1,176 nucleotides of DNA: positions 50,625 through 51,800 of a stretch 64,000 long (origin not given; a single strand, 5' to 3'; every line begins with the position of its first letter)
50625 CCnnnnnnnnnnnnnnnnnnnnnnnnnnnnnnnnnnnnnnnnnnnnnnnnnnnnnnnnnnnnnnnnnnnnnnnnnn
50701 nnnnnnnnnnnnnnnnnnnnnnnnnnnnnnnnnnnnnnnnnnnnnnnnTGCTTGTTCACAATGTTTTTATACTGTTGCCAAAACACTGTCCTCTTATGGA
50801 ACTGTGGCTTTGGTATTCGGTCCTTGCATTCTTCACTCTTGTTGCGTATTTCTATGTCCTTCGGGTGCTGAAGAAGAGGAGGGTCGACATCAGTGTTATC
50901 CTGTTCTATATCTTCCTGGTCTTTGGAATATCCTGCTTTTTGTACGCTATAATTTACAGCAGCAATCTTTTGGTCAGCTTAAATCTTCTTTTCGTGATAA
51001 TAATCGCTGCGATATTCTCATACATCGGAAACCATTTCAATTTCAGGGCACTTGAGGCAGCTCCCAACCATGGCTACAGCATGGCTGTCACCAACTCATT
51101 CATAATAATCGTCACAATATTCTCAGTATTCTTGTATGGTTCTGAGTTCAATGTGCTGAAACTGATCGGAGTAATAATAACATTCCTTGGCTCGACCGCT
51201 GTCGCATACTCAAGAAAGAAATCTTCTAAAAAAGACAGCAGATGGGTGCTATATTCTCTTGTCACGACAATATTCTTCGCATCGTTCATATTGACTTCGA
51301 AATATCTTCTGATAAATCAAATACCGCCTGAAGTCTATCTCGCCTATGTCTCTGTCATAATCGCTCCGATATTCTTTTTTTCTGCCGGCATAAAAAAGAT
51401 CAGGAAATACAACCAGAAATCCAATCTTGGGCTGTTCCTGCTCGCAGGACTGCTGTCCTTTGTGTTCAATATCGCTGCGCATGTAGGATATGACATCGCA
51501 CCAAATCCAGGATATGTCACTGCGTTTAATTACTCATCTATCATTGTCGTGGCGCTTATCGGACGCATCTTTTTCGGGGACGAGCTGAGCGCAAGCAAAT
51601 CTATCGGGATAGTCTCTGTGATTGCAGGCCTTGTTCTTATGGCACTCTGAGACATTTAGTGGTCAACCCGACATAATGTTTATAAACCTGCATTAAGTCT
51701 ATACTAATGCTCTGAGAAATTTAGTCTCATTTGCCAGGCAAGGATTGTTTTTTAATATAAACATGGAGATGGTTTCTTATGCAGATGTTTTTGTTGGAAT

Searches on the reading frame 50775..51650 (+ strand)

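Call 93: search_protein_families(library=ncbifam, proteins=[window:50775-51650:+], max_evalue=0.00001)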
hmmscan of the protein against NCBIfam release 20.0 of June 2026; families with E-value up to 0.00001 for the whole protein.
window:50775-51650:+ (291 aa): 1 family
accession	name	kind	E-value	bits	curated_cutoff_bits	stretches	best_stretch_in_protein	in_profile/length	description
TIGR03340.1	phn_DUF6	hypoth_equivalog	2.4e-06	27.4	288.15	1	58-288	51-280/281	phosphonate utilization associated putative membrane protein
